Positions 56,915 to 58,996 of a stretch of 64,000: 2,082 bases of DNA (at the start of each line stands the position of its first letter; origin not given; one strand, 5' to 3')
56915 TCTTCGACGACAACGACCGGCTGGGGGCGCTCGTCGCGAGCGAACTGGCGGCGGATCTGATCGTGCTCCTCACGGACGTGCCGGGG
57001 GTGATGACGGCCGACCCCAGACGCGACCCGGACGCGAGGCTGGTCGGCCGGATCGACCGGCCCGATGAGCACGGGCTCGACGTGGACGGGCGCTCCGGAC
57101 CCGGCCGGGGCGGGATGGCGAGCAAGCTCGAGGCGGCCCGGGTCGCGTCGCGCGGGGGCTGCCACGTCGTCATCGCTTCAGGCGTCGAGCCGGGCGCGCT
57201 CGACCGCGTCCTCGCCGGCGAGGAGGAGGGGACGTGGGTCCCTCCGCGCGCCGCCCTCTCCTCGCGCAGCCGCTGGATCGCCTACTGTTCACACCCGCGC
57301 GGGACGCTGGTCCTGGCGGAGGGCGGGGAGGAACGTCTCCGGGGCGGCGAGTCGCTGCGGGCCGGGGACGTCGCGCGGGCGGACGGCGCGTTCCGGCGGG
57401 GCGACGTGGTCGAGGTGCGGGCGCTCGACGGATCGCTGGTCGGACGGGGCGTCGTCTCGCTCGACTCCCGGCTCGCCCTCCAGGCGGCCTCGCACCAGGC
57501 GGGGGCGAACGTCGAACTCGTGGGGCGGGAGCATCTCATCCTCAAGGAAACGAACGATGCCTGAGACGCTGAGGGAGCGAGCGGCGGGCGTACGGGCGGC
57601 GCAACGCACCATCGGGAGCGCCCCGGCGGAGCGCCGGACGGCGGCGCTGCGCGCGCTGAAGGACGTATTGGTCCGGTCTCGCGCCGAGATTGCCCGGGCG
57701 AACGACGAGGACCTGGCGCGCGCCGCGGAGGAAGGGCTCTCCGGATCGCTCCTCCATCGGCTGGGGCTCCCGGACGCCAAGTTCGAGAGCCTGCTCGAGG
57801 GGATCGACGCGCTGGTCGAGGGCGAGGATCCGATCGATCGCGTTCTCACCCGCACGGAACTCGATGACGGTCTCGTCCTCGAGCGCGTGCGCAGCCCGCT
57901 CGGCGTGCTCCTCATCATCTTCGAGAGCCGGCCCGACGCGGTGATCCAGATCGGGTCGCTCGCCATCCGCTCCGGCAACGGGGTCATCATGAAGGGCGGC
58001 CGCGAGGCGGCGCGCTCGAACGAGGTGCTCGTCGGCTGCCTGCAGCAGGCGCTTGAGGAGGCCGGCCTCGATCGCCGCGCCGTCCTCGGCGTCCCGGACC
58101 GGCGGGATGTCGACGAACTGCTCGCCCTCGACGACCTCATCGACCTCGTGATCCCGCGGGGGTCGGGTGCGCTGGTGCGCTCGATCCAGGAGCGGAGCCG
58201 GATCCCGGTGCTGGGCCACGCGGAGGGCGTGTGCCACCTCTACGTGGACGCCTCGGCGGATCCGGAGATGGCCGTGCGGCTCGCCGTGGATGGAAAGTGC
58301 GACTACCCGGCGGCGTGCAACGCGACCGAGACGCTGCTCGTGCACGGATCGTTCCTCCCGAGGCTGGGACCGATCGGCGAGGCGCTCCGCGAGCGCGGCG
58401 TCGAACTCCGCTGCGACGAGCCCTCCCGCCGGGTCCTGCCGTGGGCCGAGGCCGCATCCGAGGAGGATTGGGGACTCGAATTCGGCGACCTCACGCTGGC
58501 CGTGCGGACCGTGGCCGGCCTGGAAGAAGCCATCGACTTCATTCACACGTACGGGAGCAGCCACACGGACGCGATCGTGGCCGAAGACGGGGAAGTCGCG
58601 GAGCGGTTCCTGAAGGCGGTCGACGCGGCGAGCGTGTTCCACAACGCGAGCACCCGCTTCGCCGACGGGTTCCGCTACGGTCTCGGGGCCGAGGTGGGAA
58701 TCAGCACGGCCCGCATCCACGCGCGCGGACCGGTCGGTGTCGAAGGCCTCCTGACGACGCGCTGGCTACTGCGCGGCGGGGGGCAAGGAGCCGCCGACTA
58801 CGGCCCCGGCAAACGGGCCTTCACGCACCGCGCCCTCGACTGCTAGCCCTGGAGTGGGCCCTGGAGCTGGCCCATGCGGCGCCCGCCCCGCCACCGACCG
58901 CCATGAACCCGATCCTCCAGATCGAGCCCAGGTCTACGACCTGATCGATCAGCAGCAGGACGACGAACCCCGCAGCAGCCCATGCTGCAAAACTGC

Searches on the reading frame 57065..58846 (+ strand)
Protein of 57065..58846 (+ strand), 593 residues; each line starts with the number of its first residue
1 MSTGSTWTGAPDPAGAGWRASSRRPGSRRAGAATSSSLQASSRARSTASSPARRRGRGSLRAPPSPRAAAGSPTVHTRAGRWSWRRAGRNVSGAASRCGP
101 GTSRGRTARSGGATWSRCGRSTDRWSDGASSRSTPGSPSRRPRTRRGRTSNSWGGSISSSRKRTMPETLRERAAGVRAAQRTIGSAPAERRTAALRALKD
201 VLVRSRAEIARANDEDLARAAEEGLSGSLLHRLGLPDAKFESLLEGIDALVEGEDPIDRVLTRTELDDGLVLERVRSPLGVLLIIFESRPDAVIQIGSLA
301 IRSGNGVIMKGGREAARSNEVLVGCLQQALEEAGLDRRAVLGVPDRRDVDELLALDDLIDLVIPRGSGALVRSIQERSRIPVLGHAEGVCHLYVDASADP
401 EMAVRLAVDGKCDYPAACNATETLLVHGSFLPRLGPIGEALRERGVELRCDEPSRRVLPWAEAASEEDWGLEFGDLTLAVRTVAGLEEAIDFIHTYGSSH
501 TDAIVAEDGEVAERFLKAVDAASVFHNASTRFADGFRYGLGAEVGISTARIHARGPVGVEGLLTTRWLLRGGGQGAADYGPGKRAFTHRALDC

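Call 60: search_protein_families(library=pfam, proteins=[window:57065-58846:+], max_evalue=0.00001)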
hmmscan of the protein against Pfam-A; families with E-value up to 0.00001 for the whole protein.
window:57065-58846:+ (593 aa): 1 family
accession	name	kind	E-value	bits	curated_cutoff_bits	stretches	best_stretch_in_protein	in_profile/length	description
PF00171.27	Aldedh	-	2.3e-13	50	23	1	170-433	32-284/461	Aldehyde dehydrogenase family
